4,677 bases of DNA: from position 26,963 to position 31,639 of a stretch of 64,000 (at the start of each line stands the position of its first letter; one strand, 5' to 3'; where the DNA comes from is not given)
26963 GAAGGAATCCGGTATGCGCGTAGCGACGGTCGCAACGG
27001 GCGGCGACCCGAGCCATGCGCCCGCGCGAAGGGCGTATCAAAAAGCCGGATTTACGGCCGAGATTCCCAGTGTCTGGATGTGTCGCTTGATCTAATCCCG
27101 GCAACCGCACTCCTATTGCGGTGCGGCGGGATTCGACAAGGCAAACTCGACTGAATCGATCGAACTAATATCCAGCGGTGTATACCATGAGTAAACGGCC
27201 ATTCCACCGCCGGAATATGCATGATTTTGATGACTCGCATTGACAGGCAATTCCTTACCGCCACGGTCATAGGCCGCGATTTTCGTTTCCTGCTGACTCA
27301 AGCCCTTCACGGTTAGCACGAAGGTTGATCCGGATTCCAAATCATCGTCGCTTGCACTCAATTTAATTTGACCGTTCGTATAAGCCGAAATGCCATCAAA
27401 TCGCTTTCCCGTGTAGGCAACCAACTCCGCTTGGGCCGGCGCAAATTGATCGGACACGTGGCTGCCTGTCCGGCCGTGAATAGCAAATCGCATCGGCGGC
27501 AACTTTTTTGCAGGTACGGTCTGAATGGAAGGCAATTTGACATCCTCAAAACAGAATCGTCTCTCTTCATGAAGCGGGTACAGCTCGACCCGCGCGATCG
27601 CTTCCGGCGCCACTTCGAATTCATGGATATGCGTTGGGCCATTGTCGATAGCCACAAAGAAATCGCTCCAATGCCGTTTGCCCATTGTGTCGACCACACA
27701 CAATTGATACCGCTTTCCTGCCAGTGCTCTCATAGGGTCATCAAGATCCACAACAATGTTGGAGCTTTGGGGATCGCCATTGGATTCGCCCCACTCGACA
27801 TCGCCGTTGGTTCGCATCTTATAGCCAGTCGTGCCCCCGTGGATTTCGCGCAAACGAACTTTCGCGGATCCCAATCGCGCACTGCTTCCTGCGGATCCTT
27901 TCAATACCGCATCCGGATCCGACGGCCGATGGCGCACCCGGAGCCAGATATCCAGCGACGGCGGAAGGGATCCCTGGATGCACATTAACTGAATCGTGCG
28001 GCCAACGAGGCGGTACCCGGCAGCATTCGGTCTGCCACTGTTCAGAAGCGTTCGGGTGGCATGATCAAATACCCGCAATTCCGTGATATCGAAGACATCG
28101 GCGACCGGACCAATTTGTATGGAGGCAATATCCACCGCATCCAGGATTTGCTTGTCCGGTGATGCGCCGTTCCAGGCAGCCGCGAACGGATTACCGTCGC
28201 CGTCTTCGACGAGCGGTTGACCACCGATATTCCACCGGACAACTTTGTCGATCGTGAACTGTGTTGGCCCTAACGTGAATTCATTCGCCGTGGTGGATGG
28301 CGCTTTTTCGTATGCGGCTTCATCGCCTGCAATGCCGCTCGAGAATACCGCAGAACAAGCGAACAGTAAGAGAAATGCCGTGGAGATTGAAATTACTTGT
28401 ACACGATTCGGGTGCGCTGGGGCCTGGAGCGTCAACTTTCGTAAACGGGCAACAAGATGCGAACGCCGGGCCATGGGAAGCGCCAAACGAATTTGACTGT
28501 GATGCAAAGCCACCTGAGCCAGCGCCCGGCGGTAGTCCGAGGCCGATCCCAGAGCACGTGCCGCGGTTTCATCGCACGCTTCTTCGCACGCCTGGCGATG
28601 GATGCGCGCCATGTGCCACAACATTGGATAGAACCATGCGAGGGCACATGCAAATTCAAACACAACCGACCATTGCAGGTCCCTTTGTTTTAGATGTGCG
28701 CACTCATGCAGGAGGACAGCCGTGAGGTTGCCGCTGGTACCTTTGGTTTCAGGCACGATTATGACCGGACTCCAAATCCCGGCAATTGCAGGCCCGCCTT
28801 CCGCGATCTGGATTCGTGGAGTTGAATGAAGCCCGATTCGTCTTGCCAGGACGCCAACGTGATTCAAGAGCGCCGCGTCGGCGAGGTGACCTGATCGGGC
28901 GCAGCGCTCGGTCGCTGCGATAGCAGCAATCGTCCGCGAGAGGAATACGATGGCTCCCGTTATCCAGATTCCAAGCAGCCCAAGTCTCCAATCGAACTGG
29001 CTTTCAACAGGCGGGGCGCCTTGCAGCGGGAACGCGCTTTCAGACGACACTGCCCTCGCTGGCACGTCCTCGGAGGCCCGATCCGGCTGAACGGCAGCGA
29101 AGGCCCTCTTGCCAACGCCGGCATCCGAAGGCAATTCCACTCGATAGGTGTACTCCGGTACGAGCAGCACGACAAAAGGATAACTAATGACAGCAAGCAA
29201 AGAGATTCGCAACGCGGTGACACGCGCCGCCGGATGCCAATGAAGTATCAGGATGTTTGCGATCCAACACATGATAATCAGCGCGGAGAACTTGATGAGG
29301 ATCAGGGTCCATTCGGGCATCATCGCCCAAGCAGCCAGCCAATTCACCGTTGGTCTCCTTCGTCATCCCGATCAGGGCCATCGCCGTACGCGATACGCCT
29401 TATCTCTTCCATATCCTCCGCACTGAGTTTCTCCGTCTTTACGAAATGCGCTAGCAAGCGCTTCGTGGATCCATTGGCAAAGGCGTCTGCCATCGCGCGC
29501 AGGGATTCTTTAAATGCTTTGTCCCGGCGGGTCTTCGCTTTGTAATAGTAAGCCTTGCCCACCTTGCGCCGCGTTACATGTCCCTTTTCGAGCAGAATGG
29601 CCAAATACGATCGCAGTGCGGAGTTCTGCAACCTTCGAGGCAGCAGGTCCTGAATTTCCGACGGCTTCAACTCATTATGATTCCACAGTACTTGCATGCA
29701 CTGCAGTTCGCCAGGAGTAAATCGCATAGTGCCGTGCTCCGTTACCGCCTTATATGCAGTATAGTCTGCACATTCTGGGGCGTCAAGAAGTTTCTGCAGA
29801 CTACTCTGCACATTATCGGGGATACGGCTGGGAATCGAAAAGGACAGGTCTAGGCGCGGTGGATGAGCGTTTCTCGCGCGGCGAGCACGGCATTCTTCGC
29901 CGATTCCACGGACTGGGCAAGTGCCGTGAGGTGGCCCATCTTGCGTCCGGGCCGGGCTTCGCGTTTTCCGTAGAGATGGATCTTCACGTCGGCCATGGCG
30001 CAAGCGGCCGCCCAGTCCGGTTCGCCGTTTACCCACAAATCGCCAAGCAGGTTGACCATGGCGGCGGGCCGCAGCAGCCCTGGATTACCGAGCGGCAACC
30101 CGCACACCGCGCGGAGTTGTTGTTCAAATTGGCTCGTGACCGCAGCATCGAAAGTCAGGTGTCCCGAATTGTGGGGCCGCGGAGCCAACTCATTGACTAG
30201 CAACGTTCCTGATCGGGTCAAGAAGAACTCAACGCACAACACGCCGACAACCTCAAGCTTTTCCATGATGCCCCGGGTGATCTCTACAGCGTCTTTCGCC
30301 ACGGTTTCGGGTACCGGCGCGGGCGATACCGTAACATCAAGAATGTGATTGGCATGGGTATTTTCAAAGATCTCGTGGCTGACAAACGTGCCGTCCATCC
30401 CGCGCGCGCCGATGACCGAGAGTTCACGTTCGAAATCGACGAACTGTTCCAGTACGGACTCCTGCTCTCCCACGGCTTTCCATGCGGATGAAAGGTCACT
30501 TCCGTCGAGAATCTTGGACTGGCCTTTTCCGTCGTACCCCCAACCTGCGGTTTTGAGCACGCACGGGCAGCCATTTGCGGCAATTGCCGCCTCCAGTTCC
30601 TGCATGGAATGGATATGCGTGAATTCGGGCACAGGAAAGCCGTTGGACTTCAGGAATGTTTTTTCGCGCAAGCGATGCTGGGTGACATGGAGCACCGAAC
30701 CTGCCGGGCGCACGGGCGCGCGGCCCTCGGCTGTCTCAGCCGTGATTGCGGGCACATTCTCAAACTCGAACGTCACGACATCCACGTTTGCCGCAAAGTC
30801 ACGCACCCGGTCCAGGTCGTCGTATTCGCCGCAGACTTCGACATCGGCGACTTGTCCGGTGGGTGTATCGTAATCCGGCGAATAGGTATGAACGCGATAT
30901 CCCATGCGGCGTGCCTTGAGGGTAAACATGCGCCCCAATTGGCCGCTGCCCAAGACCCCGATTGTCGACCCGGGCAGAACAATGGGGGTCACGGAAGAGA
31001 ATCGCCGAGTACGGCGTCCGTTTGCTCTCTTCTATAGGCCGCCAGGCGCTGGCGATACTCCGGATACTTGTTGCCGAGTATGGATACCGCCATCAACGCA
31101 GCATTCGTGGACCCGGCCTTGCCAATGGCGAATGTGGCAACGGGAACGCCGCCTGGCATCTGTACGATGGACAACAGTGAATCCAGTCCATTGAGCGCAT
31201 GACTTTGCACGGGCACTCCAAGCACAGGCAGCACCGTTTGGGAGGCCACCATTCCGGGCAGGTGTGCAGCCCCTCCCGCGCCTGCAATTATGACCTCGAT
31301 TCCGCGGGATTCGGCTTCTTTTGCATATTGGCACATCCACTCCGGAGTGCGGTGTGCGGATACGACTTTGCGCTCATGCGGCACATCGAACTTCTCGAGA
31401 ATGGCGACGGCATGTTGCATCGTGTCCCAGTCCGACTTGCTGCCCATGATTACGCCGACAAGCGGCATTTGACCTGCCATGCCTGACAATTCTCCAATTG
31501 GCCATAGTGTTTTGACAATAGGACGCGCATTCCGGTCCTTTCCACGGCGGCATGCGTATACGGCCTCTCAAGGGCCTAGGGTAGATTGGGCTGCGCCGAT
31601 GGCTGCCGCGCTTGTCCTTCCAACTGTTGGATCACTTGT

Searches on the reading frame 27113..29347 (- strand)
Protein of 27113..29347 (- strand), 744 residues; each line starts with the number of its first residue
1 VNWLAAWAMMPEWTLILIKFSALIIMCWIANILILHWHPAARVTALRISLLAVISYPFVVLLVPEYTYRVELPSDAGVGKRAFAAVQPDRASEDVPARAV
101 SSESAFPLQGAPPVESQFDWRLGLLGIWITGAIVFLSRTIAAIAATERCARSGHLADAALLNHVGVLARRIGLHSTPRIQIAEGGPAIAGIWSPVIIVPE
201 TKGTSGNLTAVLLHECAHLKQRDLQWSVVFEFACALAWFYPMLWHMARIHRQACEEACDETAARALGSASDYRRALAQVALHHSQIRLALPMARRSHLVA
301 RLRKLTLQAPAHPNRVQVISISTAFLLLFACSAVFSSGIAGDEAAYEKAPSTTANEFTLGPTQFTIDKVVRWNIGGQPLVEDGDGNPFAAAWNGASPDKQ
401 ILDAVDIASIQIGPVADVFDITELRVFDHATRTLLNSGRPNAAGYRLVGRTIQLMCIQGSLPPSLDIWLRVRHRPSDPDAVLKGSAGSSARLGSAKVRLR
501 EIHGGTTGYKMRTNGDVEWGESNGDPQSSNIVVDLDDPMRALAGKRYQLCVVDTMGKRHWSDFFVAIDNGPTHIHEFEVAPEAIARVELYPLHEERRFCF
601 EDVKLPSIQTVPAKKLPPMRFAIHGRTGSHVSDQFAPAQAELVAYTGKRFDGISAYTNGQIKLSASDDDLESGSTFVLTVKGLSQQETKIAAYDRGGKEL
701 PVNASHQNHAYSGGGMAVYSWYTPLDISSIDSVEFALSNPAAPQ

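Call 58: search_protein_families(library=pfam, proteins=[window:27113-29347:-], max_evalue=0.00001)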
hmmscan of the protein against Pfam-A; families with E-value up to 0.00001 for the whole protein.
window:27113-29347:- (744 aa): 1 family
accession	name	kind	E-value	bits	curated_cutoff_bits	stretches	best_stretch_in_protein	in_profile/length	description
PF05569.17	Peptidase_M56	-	3.9e-26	92.3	31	1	20-302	10-293/296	BlaR1 peptidase M56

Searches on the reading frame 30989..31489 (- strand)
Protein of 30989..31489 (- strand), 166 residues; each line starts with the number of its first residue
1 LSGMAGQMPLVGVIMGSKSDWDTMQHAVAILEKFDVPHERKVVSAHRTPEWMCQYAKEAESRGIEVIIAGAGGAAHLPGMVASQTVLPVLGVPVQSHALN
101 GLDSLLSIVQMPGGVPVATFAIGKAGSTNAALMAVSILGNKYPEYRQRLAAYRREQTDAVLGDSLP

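Call 58: search_protein_families(library=pfam, proteins=[window:30989-31489:-], max_evalue=0.00001)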
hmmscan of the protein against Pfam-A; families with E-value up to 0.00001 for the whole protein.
window:30989-31489:- (166 aa): 1 family
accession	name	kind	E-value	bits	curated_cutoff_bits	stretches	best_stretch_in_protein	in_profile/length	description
PF00731.26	AIRC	-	6.4e-66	220.9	30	1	11-158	2-147/148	AIR carboxylase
